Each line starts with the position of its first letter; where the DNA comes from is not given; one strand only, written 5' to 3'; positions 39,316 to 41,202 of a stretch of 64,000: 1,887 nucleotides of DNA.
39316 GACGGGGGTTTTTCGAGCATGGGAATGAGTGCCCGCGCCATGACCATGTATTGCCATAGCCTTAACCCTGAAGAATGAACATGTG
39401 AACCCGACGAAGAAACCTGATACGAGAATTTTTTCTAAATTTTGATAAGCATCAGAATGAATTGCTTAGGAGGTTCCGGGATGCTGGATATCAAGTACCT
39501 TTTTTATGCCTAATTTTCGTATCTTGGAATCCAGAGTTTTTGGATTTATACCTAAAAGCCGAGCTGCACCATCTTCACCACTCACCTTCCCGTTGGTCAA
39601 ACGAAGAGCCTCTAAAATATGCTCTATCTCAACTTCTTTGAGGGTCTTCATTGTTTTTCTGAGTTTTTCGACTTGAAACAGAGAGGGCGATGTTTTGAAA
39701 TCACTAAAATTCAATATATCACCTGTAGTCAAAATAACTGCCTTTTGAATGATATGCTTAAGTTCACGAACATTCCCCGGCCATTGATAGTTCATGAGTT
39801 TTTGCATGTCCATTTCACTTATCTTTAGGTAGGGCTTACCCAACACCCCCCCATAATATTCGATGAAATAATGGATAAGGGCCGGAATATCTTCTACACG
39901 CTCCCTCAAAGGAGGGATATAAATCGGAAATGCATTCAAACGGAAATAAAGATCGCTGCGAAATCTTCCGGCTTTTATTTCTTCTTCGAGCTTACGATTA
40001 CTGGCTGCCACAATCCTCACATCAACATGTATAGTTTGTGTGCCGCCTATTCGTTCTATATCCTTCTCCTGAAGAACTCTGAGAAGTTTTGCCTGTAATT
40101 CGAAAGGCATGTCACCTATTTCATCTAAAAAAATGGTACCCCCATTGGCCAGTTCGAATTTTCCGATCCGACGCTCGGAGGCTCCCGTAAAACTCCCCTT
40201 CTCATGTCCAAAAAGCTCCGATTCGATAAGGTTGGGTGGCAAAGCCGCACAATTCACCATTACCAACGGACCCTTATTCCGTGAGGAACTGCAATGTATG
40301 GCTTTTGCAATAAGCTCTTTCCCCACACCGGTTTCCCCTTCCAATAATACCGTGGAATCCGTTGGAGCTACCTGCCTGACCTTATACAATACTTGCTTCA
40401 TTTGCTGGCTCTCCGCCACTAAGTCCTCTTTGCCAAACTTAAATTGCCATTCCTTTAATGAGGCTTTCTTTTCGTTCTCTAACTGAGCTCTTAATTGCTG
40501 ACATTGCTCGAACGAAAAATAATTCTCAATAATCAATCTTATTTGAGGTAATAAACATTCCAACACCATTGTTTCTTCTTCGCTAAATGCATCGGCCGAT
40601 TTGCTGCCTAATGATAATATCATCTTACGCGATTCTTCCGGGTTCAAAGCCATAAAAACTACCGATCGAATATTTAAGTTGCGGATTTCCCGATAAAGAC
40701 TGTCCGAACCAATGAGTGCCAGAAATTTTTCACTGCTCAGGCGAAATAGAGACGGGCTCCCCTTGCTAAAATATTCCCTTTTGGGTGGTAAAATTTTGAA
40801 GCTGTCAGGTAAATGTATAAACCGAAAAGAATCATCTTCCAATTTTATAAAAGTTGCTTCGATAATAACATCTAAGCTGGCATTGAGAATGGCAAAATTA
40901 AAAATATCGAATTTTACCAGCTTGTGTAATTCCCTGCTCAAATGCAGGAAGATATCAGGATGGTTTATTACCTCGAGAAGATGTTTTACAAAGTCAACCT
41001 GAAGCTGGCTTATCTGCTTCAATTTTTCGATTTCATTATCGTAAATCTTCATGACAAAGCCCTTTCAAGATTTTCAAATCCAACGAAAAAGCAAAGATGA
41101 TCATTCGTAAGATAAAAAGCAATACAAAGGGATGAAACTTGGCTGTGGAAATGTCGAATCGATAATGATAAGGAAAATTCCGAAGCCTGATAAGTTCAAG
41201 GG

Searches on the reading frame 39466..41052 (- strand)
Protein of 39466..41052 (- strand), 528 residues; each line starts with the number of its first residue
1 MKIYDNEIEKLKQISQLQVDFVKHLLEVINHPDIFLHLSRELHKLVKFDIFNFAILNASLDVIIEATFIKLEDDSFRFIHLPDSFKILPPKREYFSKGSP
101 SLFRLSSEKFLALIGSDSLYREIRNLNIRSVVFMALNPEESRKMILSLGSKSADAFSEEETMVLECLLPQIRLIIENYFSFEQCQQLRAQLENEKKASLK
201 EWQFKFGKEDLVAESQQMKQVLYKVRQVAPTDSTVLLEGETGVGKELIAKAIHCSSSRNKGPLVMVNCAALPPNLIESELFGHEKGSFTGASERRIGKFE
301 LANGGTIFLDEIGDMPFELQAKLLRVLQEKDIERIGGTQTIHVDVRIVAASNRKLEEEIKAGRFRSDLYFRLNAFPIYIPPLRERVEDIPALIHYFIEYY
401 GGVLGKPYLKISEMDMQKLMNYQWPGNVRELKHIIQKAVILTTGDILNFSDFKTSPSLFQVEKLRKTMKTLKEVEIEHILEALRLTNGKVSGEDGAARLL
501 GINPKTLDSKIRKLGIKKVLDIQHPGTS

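Call 5: search_protein_families(library=pfam, proteins=[window:39466-41052:-], max_evalue=0.01)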
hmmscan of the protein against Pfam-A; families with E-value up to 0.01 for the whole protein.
window:39466-41052:- (528 aa): 9 families
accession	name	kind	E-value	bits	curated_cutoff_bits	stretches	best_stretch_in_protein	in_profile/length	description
PF00158.32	Sigma54_activat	-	1.8e-73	246.2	20.2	1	212-377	2-167/168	Sigma-54 interaction domain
PF25601.1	AAA_lid_14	-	1.3e-20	73.5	27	1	383-454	1-72/87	AAA+ ATPase lid domain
PF14532.12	Sigma54_activ_2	-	1.4e-19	71.1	25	1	212-382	1-138/138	Sigma-54 interaction domain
PF02954.25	HTH_8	-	7.6e-07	29.2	22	1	470-514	1-42/42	Bacterial regulatory protein, Fis family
PF07728.20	AAA_5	-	1.2e-06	29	22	1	235-354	2-124/139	AAA domain (dynein-related subfamily)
PF00004.35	AAA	-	0.00013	22.9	21.2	1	235-371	1-130/131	ATPase family associated with various cellular activities (AAA)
PF07724.20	AAA_2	-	0.0013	19.2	27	1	234-362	5-134/166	AAA domain (Cdc48 subfamily)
PF07726.17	AAA_3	-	0.0063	16.8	27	0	235-352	2-111/131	ATPase family associated with various cellular activities (AAA)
PF01078.27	Mg_chelatase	-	0.0074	16.1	20.3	0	290-352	93-157/207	Magnesium chelatase, subunit ChlI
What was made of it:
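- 39466..41052 (-): Sigma-54 enhancer-binding protein (EBP), 528 aa: one GAF-like region, AAA+ domain with GSFTGA, and a Fis-type HTH. About 165 aa shorter at the N-terminus than all relatives. Pfam Sigma54_activat E=1.8e-73, AAA_lid_14 and HTH_8 (call 5).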

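Call 6: find_related_loci(query=window:39466-41052:-, collection=genome_contigs, flank=6000)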
Query window:39466-41052:- (528 aa) in genome_contigs; peptide patterns used: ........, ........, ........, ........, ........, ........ (x = any residue, [..] = any of these).
600 stretches matched a pattern (row limit reached: there are more); 595 encode a relative of the query (tblastn E <= 1e-3); the best 80 are kept; 80 distinct loci.
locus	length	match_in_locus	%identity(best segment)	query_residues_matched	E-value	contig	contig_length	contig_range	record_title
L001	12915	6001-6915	49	211-512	2e-88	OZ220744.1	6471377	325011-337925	MAG: Candidatus Poribacteria bacterium isolate 67f587a8-c379-43ee-8694-439c00dbce40 genome assembly, chromosome: 1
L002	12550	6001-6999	46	206-517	8e-88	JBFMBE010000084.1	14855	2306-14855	MAG: Thermodesulfobacteriota bacterium isolate MAG156 MAG156_84, whole genome shotgun sequence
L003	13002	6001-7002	47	205-517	1e-87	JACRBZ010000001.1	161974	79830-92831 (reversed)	MAG: Deltaproteobacteria bacterium isolate NC_groundwater_1633_Pr3_B-0.1um_51_17 SR-2_scaffold_141_14119, whole genome s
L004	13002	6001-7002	46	205-517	4e-87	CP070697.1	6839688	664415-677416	MAG: Desulfobacterales bacterium isolate bin589 chromosome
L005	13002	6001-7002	46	211-526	2e-87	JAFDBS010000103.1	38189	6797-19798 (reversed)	MAG: Deltaproteobacteria bacterium isolate MB1D_Bin_3 MB1D_Bin_3_MB1D_0306_000000826596, whole genome shotgun sequence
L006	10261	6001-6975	46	210-518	1e-85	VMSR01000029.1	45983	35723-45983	MAG: Desulfobacula sp. isolate S2_67 k141_71844, whole genome shotgun sequence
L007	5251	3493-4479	46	209-516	1e-85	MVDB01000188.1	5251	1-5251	MAG: Desulfobacteraceae bacterium 4484_190.2 ex4484_190.2_scaffold_26149, whole genome shotgun sequence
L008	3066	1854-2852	47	205-517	7e-87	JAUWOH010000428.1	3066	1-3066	MAG: Desulfobacteraceae bacterium isolate CSMAG_2445 CSMAG_2445_k141_217385_length_3066_cov_13.7429, whole genome shotgu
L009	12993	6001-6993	46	208-517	6e-85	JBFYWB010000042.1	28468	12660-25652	MAG: Deltaproteobacteria bacterium isolate PPR_0338 PPR_0338_bin.40.fa_k121_2668250, whole genome shotgun sequence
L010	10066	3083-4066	46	208-513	2e-84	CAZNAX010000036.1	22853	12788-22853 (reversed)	MAG TPA_asm: uncultured Desulfatibacillum sp. isolate binchicken_co234_279 genome assembly, contig: NODE_1088_length_228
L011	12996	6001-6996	46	207-517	7e-84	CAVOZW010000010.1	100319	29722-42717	MAG: uncultured delta proteobacterium isolate MFD09964.bin.1.31 genome assembly, contig: contig_27453, whole genome shot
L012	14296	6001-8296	47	211-517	1e-83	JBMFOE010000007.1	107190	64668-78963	MAG: Desulfomonilaceae bacterium isolate KM4338-29 NODE_7_length_107190_cov_6.905063, whole genome shotgun sequence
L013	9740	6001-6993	45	190-513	4e-84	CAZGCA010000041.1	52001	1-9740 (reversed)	MAG TPA_asm: uncultured bacterium isolate SRP068000_co1_623 genome assembly, contig: NODE_538_length_52001_cov_7.660282,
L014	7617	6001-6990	45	209-517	4e-83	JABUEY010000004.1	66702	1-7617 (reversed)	MAG: Syntrophobacteraceae bacterium isolate Ch74 NODE_739_length_66702_cov_4.50331_ID_8688061, whole genome shotgun sequ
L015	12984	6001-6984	45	211-517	4e-83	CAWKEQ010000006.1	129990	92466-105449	MAG: uncultured delta proteobacterium isolate MFD02416.bin.2.120 genome assembly, contig: contig_20519, whole genome sho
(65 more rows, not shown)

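Call 9: find_homologous_proteins(query=window:39466-41052:-, max_evalue=1e-60)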
Query window:39466-41052:- (528 aa): 7963 proteins with E <= 1e-60 among 8000 candidates; the best 120 are listed.
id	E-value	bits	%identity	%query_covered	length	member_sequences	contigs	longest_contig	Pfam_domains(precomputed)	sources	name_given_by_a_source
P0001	0.0e+0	1159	100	100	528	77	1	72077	PF00158.33,PF25601.2,PF02954.26,PF14532.13,PF07728.21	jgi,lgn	-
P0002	2.0e-211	721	63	98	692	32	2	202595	PF13185.13,PF00158.33,PF25601.2,PF02954.26,PF14532.13,PF07728.21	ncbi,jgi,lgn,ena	-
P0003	1.8e-202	692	99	60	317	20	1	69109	PF00158.33,PF25601.2,PF02954.26,PF14532.13,PF07728.21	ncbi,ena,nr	ncbi:MAG TPA: sigma-54 dependent transcriptional regulator [Bacteroidales bacterium]|nr:sigma-54 dep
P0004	2.5e-182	625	58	95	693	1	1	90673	PF13185.13,PF00158.33,PF25601.2,PF02954.26,PF14532.13,PF07728.21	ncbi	ncbi:MAG: sigma 54-interacting transcriptional regulator [Bacteroidales bacterium]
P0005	2.0e-180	619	57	96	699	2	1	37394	PF13185.13,PF00158.33,PF25601.2,PF02954.26,PF13492.13,PF14532.13,PF07728.21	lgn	-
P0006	7.5e-180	617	56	95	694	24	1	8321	PF13185.13,PF00158.33,PF25601.2,PF02954.26,PF13492.13,PF14532.13,PF07728.21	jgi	jgi:transcriptional regulator with GAF, ATPase, and Fis domain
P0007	4.9e-164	565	51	98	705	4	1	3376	PF00158.33,PF07724.21,PF25601.2,PF02954.26,PF14532.13,PF07728.21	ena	-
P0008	9.5e-163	561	50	98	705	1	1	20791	PF13185.13,PF00158.33,PF25601.2,PF00004.36,PF14532.13,PF07728.21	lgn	-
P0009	4.1e-162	559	50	97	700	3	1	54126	PF13185.13,PF00158.33,PF25601.2,PF02954.26,PF14532.13,PF07728.21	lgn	-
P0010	2.7e-158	546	50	97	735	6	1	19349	PF13185.13,PF00158.33,PF25601.2,PF02954.26,PF14532.13,PF07728.21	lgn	-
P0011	5.5e-158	545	51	98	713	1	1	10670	PF13185.13,PF00158.33,PF25601.2,PF02954.26,PF14532.13,PF07728.21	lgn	-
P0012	6.6e-158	545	51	96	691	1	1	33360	PF00158.33,PF25601.2,PF14532.13,PF07728.21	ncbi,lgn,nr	ncbi:MAG: sigma-54-dependent Fis family transcriptional regulator [Bacteroidales bacterium]|nr:sigma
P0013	1.8e-157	543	51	98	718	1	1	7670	PF13185.13,PF00158.33,PF25601.2,PF02954.26,PF14532.13,PF07728.21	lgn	-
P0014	4.8e-157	542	50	98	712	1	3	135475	PF13185.13,PF00158.33,PF25601.2,PF02954.26,PF14532.13,PF07728.21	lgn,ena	-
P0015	2.3e-155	536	51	96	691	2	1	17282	PF00158.33,PF07724.21,PF25601.2,PF00004.36,PF14532.13,PF07728.21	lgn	-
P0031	1.1e-128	448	45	98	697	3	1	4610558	PF13185.13,PF00158.33,PF07724.21,PF25601.2,PF01590.33,PF02954.26,PF13492.13,PF00004.36,PF14532.13,PF07728.21,PF01078.28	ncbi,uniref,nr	ncbi:sigma 54-interacting transcriptional regulator [Hymenobacter sublimis]|uniref:Sigma 54-interact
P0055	3.5e-125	437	57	67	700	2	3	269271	PF00158.33,PF25601.2,PF02954.26,PF00004.36,PF14532.13,PF07728.21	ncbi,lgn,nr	ncbi:MAG: sigma 54-interacting transcriptional regulator [Ignavibacteria bacterium]|nr:sigma 54-inte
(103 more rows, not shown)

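Call 13: find_encoding_contigs(protein=P0002, flank=6000, max_places=3)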
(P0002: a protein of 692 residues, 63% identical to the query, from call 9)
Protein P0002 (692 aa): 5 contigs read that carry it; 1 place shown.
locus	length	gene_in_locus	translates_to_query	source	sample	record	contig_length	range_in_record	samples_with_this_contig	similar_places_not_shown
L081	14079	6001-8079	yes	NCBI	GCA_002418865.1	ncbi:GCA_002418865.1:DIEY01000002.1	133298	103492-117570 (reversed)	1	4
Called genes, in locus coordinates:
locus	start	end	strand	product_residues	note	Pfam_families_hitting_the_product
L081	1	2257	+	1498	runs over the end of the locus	PF05359:DUF748, PF27051:TamB_N, PF04357:TamB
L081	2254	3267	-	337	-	PF06144:DNA_pol3_delta, PF21694:DNA_pol3_delta_C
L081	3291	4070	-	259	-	PF01048:PNP_UDP_1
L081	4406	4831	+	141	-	PF13588:HSDR_N_2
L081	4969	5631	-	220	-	PF13505:OMP_b-brl, PF21012:DUF6850, PF13568:OMP_b-brl_2, PF03797:Autotransporter (weak)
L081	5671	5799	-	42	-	-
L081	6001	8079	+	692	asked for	PF13185:GAF_2 (faint), PF00158:Sigma54_activat, PF14532:Sigma54_activ_2, PF07728:AAA_5 (weak), PF25601:AAA_lid_14, PF02954:HTH_8 (weak)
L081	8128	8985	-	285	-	PF00106:adh_short, PF13561:adh_short_C2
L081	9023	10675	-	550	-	PF02463:SMC_N, PF13476:AAA_23 (faint), PF13304:AAA_21 (faint)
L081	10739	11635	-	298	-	PF16119:DUF4835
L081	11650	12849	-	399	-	PF02441:Flavoprotein, PF04127:DFP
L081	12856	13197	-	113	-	PF01192:RNA_pol_Rpb6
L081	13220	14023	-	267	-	PF13512:TPR_18 (faint), PF13174:TPR_6 (faint), PF13525:YfiO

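Call 14: find_encoding_contigs(protein=P0004, flank=6000, max_places=2)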
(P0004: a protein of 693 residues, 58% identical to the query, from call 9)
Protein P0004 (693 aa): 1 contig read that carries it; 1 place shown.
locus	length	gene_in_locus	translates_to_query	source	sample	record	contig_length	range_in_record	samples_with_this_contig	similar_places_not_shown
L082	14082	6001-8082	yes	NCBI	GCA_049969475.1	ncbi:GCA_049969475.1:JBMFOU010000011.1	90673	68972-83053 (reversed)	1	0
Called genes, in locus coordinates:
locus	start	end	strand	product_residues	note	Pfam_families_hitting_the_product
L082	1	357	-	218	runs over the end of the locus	-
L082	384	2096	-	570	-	PF02771:Acyl-CoA_dh_N, PF02770:Acyl-CoA_dh_M, PF00441:Acyl-CoA_dh_1, PF08028:Acyl-CoA_dh_2, PF22924:ACOX_C_alpha1 (weak), PF12186:AcylCoA_dehyd_C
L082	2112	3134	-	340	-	PF01012:ETF, PF00766:ETF_alpha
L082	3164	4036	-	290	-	PF01012:ETF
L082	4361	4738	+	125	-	PF00072:Response_reg, PF03709:OKR_DC_1_N (weak)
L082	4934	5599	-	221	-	PF13505:OMP_b-brl, PF13568:OMP_b-brl_2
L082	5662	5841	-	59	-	-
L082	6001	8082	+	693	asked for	PF13185:GAF_2 (faint), PF00158:Sigma54_activat, PF14532:Sigma54_activ_2, PF07728:AAA_5, PF25601:AAA_lid_14, PF02954:HTH_8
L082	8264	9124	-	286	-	PF00106:adh_short, PF13561:adh_short_C2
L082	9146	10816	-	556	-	PF02463:SMC_N, PF13175:AAA_15 (faint), PF13476:AAA_23 (faint), PF13304:AAA_21 (faint)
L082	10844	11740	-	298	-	PF16119:DUF4835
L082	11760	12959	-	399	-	PF02441:Flavoprotein, PF04127:DFP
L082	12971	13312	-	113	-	PF01192:RNA_pol_Rpb6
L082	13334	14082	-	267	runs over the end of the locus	PF13174:TPR_6 (faint), PF13525:YfiO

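Call 15: find_encoding_contigs(protein=P0005, flank=6000, max_places=2)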
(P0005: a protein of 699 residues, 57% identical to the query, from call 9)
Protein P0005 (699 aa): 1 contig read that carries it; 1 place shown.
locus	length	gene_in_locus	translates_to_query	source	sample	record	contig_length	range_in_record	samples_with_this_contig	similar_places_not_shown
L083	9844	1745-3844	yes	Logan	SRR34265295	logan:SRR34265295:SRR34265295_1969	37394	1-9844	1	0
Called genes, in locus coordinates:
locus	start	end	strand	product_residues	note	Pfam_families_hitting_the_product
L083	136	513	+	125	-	PF00072:Response_reg, PF03709:OKR_DC_1_N (weak)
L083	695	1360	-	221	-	PF13505:OMP_b-brl, PF13568:OMP_b-brl_2, PF21012:DUF6850 (weak)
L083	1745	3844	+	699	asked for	PF13185:GAF_2 (faint), PF13492:GAF_3 (faint), PF00158:Sigma54_activat, PF14532:Sigma54_activ_2, PF07728:AAA_5, PF25601:AAA_lid_14, PF02954:HTH_8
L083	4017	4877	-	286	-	PF00106:adh_short, PF13561:adh_short_C2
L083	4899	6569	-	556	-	PF02463:SMC_N, PF13476:AAA_23, PF13304:AAA_21 (faint)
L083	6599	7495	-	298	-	PF16119:DUF4835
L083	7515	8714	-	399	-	PF02441:Flavoprotein, PF04127:DFP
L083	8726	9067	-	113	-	PF01192:RNA_pol_Rpb6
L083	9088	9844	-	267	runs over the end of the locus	PF13174:TPR_6 (faint), PF13525:YfiO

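Call 21: find_encoding_contigs(protein=P0001, flank=9000, max_places=6)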
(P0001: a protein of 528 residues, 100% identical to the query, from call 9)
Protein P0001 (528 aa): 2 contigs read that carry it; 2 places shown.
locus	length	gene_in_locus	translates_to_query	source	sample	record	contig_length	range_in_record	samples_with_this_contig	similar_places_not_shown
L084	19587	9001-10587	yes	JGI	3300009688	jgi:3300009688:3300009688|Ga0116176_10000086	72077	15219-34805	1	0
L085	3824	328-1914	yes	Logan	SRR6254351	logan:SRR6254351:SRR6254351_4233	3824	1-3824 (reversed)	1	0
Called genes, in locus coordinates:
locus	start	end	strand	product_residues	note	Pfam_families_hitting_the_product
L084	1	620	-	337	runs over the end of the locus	PF06144:DNA_pol3_delta (weak), PF21694:DNA_pol3_delta_C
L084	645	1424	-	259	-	PF01048:PNP_UDP_1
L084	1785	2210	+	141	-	PF13588:HSDR_N_2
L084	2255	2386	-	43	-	-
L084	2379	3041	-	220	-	PF13505:OMP_b-brl, PF21012:DUF6850, PF13568:OMP_b-brl_2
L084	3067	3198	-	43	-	-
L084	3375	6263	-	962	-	PF05036:SPOR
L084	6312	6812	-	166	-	PF14352:DUF4402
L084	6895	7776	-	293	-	-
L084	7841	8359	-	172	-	PF14352:DUF4402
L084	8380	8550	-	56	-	-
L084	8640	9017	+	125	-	-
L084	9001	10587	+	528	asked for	PF00158:Sigma54_activat, PF14532:Sigma54_activ_2, PF07728:AAA_5 (weak), PF25601:AAA_lid_14, PF02954:HTH_8 (weak)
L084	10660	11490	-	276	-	PF00106:adh_short, PF13561:adh_short_C2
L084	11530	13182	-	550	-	PF02463:SMC_N, PF13175:AAA_15 (weak), PF13476:AAA_23, PF13304:AAA_21 (faint)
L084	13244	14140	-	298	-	PF16119:DUF4835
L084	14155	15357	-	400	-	PF02441:Flavoprotein, PF04127:DFP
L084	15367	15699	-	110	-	PF01192:RNA_pol_Rpb6 (weak)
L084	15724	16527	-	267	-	PF13174:TPR_6 (faint), PF13525:YfiO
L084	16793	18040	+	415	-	PF00155:Aminotran_1_2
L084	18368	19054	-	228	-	-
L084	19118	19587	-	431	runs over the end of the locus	PF00919:UPF0004, PF04055:Radical_SAM, PF18693:TRAM_2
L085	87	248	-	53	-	-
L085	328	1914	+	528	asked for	PF00158:Sigma54_activat, PF14532:Sigma54_activ_2, PF07728:AAA_5 (weak), PF25601:AAA_lid_14, PF02954:HTH_8 (weak)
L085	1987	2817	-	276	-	PF00106:adh_short, PF13561:adh_short_C2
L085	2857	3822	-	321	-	?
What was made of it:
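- The 528-aa EBP keeps all catalytic and DNA-binding motifs and is called with an identical sequence in two other independently assembled contigs (L084, L085); its 90%-identity cluster holds 77 member sequences (calls 5, 9, 21).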

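Call 22: find_encoding_contigs(protein=P0009, flank=6000, max_places=2)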
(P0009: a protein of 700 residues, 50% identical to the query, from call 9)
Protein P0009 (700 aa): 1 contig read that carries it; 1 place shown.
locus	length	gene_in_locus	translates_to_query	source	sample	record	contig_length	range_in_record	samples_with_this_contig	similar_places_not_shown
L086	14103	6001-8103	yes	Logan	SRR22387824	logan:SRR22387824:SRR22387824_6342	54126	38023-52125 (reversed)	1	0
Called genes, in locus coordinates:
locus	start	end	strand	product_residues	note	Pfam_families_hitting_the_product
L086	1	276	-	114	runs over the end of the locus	-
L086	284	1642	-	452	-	PF02321:OEP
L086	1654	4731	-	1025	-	PF00873:ACR_tran, PF03176:MMPL (weak)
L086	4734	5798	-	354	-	PF25989:YknX_C (faint), PF25973:BSH_CzcB (faint), PF25984:BSH_YknX (faint), PF25954:Beta-barrel_RND_2, PF25967:RND-MFP_C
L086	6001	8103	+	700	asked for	PF13185:GAF_2 (faint), PF00158:Sigma54_activat, PF14532:Sigma54_activ_2, PF07728:AAA_5, PF25601:AAA_lid_14, PF02954:HTH_8 (weak)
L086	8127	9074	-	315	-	PF08331:QueG_DUF1730, PF13484:Fer4_16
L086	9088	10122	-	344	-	PF05496:RuvB_N, PF00004:AAA, PF07728:AAA_5 (faint), PF17864:AAA_lid_4, PF05491:WHD_RuvB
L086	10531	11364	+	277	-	PF00582:Usp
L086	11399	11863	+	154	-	PF05036:SPOR (weak)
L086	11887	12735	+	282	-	PF00582:Usp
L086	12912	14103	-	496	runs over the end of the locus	PF01976:DUF116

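Call 23: find_encoding_contigs(protein=P0014, flank=6000, max_places=2)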
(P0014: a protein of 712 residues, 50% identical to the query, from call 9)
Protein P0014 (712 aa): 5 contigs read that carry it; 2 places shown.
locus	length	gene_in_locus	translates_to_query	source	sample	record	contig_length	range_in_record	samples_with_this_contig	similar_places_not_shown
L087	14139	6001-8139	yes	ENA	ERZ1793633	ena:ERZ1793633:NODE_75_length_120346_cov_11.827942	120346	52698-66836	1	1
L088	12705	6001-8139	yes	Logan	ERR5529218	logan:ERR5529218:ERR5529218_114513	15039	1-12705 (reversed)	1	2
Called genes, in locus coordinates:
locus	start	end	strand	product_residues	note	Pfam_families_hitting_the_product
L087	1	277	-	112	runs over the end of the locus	-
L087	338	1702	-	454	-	PF02321:OEP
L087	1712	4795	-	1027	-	PF00873:ACR_tran, PF03176:MMPL (weak)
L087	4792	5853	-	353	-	PF25975:CzcB_C (faint), PF25954:Beta-barrel_RND_2, PF25989:YknX_C (weak)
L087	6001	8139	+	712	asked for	PF13185:GAF_2 (faint), PF00158:Sigma54_activat, PF14532:Sigma54_activ_2, PF07728:AAA_5 (weak), PF25601:AAA_lid_14, PF02954:HTH_8 (weak)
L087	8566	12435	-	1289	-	PF23653:DUF7149, PF25120:DUF7814, PF02384:N6_Mtase (faint), PF20473:MmeI_Mtase, PF07669:Eco57I, PF12950:TaqI_C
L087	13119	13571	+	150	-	PF06445:GyrI-like (weak)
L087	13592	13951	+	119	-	PF12675:DUF3795 (faint)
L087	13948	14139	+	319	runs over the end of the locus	PF08279:HTH_11, PF12840:HTH_20 (weak), PF19187:HTH_PafC (faint), PF13280:WYL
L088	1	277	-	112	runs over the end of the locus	-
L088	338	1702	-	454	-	PF02321:OEP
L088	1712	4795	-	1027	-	PF00873:ACR_tran, PF03176:MMPL (weak)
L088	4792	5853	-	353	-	PF25975:CzcB_C (faint), PF25954:Beta-barrel_RND_2, PF25989:YknX_C (weak)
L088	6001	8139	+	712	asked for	PF13185:GAF_2 (faint), PF00158:Sigma54_activat, PF14532:Sigma54_activ_2, PF07728:AAA_5 (weak), PF25601:AAA_lid_14, PF02954:HTH_8 (weak)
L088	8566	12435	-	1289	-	PF23653:DUF7149, PF25120:DUF7814, PF02384:N6_Mtase (faint), PF20473:MmeI_Mtase, PF07669:Eco57I, PF12950:TaqI_C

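Call 52: find_encoding_contigs(protein=P0031, flank=3000, max_places=1)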
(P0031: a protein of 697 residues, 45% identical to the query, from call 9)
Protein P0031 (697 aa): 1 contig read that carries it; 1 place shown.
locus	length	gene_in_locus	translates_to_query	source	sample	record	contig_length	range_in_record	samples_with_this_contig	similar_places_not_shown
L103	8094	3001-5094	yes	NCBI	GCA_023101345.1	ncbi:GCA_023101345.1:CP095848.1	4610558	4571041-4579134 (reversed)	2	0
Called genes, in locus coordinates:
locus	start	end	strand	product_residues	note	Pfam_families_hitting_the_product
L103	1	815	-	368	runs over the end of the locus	PF25917:BSH_RND, PF25919:BSH_CusB (faint), PF25990:Beta-barrel_YknX (faint), PF25954:Beta-barrel_RND_2 (weak), PF25963:Beta-barrel_AAEA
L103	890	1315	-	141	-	PF00582:Usp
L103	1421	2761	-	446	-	PF02321:OEP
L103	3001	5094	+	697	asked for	PF01590:GAF, PF13185:GAF_2, PF01590:GAF (weak), PF13185:GAF_2 (weak), PF00158:Sigma54_activat, PF14532:Sigma54_activ_2, PF07728:AAA_5, PF25601:AAA_lid_14, +5 more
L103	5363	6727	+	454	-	PF00004:AAA (faint), PF07728:AAA_5, PF13401:AAA_22 (faint), PF28529:McrB_lid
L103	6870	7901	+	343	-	PF10117:McrBC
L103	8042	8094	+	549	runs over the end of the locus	PF01523:PmbA_TldD_1st, PF19290:PmbA_TldD_2nd (weak), PF19289:PmbA_TldD_3rd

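Call 53: find_encoding_contigs(protein=P0055, flank=3000, max_places=1)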
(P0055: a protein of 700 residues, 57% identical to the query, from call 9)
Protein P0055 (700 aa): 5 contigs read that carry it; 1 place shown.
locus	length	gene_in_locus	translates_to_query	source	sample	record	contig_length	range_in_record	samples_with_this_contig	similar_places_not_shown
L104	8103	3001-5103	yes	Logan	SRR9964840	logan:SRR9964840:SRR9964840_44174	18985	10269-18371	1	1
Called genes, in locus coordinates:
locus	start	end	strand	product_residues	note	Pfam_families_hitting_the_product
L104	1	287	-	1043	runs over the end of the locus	PF00873:ACR_tran, PF03176:MMPL (weak)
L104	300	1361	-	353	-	PF25997:BSH_YhbJ (faint), PF25917:BSH_RND, PF25973:BSH_CzcB (weak), PF25954:Beta-barrel_RND_2 (weak), PF25990:Beta-barrel_YknX, PF25967:RND-MFP_C (weak), PF25975:CzcB_C (faint), PF25989:YknX_C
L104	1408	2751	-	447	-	PF02321:OEP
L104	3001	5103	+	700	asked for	PF00158:Sigma54_activat, PF14532:Sigma54_activ_2, PF00004:AAA (weak), PF07728:AAA_5, PF25601:AAA_lid_14, PF02954:HTH_8 (weak)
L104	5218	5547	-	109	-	PF07883:Cupin_2 (faint)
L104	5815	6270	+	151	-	-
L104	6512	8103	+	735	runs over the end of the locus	?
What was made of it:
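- On GAF-GAF-AAA+-HTH EBP family of Bacteroidota and Ignavibacteria (unnamed): Calls 13-15, 22, 23, 52 and 53 for the targets.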
